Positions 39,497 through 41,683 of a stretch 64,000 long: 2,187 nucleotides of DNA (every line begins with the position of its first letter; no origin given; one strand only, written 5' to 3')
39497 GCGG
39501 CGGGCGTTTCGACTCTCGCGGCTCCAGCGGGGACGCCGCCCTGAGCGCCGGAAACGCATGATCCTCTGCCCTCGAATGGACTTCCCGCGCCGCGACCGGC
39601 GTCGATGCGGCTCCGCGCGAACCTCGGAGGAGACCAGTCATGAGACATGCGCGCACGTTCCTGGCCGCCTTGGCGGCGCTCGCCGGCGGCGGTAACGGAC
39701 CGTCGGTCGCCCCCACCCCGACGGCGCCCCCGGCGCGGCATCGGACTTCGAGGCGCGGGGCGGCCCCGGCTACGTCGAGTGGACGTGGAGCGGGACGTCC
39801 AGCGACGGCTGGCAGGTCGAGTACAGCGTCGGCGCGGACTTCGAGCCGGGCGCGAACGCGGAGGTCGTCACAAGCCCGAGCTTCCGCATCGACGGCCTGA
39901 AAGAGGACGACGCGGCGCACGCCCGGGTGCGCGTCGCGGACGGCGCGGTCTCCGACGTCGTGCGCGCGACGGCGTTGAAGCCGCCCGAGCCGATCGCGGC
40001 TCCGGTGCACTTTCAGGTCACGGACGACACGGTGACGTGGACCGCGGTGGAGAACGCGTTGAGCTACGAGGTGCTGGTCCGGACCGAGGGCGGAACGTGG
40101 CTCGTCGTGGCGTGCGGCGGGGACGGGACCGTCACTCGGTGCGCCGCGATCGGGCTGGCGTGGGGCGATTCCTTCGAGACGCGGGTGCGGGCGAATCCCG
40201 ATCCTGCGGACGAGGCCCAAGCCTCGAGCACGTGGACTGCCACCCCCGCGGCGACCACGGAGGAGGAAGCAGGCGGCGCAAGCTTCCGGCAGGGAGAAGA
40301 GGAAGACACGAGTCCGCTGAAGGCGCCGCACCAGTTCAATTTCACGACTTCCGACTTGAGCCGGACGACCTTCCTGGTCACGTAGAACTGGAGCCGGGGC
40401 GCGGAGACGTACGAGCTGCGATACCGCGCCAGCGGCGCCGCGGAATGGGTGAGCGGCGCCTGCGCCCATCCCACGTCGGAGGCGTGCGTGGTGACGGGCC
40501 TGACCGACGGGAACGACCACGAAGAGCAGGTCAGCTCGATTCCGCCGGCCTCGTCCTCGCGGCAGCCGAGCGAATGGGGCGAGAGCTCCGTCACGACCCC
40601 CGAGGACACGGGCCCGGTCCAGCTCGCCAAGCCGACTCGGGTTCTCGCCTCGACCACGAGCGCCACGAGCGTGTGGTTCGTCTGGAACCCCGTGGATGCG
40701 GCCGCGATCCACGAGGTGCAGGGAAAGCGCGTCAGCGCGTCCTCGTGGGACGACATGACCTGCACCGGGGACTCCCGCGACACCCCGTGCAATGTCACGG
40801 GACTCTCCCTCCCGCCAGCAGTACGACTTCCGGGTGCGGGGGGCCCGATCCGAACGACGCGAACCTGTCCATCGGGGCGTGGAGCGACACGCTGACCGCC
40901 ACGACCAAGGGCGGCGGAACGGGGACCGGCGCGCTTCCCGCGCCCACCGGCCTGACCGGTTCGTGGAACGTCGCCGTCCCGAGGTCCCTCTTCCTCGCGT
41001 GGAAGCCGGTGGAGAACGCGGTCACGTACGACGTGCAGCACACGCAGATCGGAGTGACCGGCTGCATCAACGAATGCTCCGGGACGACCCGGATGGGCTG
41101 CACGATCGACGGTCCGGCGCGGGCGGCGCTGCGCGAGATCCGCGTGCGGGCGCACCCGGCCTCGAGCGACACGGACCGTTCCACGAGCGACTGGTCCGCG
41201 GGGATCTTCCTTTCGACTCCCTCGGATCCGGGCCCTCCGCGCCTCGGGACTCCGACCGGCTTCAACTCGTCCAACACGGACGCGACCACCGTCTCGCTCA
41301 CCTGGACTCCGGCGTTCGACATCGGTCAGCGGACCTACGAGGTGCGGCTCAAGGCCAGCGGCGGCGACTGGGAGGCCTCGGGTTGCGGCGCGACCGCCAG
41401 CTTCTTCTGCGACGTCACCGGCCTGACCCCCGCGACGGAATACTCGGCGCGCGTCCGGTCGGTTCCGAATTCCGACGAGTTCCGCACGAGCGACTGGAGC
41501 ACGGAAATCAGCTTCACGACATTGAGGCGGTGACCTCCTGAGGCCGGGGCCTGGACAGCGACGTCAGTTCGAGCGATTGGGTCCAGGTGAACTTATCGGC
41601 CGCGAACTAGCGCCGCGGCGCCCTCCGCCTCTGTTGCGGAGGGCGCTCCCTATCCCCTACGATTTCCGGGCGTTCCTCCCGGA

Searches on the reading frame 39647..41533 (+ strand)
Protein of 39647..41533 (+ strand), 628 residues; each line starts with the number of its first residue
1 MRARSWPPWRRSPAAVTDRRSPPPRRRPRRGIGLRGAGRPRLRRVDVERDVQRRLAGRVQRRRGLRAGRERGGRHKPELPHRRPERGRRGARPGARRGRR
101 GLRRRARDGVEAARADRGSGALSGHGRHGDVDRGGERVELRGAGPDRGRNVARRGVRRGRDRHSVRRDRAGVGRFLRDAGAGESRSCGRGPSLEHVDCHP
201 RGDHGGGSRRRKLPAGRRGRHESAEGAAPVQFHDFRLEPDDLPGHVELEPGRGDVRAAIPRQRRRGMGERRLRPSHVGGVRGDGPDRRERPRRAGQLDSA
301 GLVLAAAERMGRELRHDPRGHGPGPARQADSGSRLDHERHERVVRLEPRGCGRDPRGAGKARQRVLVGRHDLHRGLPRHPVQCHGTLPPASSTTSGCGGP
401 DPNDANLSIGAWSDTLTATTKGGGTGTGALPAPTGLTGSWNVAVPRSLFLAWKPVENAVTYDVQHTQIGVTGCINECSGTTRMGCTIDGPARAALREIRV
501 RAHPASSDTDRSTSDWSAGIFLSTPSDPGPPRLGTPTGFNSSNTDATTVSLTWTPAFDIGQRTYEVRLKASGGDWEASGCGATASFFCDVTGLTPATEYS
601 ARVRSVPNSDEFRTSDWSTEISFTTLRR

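Call 67: search_protein_families(library=pfam, proteins=[window:39647-41533:+], max_evalue=0.00001)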
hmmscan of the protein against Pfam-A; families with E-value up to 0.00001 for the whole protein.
window:39647-41533:+ (628 aa): 2 families
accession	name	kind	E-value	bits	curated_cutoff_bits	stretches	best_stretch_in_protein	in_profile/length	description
PF01108.23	Tissue_fac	-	4.2e-12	46.3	27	1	518-610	6-103/107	Tissue factor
PF00041.27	fn3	-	6.7e-09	36.3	25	1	535-609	2-72/84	Fibronectin type III domain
